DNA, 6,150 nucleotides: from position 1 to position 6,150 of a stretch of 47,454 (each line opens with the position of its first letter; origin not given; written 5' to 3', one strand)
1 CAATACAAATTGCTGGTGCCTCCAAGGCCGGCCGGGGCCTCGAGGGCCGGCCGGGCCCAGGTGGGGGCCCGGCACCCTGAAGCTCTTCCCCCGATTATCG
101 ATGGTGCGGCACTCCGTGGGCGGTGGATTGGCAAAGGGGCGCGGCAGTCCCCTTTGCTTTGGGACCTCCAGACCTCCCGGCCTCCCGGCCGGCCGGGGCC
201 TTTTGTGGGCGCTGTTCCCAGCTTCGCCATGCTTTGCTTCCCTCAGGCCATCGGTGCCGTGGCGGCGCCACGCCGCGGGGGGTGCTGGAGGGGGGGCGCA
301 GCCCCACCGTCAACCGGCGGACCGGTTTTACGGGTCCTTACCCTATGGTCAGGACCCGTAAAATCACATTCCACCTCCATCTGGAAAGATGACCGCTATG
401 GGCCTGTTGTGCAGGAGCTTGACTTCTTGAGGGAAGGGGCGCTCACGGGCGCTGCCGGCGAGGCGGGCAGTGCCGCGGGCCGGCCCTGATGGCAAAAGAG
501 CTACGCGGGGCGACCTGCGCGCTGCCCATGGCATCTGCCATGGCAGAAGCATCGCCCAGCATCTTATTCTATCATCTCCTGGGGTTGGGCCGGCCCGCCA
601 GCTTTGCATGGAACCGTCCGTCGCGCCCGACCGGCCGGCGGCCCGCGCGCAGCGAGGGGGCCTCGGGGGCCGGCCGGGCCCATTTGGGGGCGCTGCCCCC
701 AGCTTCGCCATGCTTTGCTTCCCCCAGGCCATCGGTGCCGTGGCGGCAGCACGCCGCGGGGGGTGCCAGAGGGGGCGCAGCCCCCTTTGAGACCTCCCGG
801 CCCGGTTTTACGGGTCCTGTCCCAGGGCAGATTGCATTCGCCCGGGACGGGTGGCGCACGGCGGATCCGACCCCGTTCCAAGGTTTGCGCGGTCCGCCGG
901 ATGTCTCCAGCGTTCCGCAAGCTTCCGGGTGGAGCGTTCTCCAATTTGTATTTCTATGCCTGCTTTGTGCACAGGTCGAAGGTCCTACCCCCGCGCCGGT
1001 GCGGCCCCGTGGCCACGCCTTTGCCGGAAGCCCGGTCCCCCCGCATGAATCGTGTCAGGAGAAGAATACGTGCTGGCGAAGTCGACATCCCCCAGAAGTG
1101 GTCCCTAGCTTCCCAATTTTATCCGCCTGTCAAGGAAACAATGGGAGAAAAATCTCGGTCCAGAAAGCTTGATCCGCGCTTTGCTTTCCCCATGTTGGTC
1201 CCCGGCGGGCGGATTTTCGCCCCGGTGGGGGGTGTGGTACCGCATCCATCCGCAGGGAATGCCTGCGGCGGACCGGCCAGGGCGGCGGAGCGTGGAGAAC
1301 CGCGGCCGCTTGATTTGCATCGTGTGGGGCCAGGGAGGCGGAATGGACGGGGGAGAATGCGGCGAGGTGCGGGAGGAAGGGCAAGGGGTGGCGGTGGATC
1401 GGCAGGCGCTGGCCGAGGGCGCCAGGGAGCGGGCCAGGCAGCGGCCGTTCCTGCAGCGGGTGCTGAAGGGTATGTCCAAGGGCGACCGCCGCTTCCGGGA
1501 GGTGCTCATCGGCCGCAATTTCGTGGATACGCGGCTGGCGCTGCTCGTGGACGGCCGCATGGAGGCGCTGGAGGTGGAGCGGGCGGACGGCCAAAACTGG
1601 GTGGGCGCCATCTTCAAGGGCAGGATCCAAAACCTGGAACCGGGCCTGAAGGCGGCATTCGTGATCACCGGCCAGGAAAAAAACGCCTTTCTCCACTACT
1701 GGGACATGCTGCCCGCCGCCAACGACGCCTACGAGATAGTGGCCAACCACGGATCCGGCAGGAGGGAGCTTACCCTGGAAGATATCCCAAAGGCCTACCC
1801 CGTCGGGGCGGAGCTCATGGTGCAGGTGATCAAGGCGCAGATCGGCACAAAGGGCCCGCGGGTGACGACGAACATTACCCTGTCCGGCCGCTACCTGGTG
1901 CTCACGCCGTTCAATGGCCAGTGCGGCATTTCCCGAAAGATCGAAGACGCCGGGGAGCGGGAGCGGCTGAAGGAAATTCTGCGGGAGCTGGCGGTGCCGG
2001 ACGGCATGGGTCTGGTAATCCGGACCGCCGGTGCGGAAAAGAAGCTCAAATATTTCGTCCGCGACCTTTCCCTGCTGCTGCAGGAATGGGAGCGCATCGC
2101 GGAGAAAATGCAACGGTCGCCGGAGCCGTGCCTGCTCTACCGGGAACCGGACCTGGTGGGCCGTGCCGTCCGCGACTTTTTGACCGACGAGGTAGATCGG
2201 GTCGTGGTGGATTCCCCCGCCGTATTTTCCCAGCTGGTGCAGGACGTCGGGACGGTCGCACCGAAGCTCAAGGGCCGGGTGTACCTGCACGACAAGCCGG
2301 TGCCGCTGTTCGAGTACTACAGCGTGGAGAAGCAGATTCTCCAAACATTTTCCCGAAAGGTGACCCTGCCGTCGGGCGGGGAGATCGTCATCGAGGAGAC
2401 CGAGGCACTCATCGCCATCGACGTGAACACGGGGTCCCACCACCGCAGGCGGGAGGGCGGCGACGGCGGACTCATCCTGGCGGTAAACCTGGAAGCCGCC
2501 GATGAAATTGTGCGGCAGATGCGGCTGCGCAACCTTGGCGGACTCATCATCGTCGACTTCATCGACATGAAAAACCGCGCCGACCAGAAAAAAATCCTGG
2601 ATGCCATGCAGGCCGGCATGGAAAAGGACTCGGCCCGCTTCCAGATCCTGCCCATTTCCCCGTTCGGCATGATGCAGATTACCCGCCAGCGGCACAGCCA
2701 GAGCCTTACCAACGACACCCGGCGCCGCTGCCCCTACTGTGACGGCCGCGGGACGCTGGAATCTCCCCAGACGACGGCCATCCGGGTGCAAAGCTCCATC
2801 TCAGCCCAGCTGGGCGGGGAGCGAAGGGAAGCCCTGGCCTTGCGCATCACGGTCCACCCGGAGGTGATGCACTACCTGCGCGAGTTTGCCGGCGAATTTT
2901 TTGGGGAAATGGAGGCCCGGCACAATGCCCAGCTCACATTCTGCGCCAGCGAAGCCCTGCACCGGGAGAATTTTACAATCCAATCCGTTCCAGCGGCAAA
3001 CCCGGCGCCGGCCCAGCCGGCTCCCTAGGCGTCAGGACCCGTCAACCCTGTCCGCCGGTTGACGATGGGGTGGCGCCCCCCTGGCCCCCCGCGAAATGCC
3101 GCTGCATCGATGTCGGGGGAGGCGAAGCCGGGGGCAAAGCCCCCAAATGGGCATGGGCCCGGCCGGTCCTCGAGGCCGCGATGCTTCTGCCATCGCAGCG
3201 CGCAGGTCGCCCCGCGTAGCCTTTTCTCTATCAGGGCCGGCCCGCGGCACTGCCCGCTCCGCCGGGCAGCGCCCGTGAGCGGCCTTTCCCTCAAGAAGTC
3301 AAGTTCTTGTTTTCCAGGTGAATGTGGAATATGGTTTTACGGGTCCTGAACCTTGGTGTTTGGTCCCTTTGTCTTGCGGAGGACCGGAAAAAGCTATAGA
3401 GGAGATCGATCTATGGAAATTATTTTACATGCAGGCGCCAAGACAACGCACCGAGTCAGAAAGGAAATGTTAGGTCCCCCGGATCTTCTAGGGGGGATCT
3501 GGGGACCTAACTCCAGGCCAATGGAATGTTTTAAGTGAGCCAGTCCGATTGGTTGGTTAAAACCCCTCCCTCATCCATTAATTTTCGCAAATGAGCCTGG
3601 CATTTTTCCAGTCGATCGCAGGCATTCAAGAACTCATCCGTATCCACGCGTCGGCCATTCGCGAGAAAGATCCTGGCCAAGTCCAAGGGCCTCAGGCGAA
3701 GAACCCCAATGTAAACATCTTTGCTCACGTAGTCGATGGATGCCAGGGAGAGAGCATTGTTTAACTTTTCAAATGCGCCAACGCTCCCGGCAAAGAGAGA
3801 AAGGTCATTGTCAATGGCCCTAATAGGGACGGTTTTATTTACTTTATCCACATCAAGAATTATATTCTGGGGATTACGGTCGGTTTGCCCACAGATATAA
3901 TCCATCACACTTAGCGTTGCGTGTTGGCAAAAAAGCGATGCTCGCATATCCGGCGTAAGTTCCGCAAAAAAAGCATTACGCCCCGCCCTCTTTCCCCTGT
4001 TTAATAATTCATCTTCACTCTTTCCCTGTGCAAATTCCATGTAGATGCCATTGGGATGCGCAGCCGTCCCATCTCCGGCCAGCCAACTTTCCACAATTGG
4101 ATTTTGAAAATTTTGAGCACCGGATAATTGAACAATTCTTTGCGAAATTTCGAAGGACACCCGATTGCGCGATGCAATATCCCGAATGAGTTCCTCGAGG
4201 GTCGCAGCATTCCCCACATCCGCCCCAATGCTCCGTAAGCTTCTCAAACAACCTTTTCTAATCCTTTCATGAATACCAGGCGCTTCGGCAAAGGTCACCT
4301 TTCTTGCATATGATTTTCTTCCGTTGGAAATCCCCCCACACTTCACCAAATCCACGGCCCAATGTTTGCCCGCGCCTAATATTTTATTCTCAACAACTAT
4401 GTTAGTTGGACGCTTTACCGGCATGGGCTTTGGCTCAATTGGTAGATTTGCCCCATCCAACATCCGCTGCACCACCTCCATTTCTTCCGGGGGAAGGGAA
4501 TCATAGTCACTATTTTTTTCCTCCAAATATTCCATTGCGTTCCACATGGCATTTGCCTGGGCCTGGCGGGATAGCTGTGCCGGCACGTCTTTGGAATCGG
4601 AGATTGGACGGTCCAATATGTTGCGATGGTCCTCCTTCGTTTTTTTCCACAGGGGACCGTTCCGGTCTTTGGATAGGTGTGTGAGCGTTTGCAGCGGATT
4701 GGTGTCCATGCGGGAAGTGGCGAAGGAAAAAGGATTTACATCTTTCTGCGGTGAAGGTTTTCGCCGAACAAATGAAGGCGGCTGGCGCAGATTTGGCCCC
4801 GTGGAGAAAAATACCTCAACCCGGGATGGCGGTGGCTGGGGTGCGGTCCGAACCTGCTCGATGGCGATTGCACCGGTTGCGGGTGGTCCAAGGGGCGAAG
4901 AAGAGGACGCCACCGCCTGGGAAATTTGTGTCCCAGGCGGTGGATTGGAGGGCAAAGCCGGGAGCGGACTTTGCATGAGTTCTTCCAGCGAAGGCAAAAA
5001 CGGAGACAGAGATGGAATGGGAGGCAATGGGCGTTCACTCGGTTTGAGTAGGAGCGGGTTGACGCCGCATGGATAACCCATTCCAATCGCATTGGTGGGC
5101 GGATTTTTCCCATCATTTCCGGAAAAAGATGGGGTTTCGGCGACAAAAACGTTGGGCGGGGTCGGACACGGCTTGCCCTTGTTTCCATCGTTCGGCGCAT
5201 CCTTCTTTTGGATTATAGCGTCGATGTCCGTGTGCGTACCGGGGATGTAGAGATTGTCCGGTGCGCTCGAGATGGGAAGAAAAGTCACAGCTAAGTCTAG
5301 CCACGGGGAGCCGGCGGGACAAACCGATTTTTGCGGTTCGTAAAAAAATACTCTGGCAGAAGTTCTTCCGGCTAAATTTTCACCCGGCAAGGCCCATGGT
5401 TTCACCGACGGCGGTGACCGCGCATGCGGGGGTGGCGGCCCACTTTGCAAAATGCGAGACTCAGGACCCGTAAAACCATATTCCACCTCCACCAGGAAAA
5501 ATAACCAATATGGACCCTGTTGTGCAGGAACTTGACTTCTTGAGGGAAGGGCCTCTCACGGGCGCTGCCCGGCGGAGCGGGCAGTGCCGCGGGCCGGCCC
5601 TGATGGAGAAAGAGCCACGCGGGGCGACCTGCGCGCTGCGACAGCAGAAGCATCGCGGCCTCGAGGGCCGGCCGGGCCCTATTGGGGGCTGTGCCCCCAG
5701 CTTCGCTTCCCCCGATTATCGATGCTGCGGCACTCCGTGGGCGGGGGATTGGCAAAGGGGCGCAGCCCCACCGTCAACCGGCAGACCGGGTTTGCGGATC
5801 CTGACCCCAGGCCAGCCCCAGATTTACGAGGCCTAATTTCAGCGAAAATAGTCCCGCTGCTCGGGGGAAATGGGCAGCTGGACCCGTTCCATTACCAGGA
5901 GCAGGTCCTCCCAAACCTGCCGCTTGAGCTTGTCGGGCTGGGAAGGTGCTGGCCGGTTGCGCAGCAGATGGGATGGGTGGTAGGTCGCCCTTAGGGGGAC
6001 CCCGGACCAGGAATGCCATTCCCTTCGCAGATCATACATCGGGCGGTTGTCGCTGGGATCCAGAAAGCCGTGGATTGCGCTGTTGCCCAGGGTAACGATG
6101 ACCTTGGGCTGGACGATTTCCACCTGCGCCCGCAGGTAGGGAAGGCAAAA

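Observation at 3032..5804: Kinase-like gene bracketed by inverted repeat copies: a cassette-like structure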

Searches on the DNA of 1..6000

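Call 55: search_rna_families(source=window, start=1, end=6000, threshold=evalue, max_evalue=1)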
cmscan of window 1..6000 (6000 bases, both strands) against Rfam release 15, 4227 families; matches with E-value up to 1: 0.
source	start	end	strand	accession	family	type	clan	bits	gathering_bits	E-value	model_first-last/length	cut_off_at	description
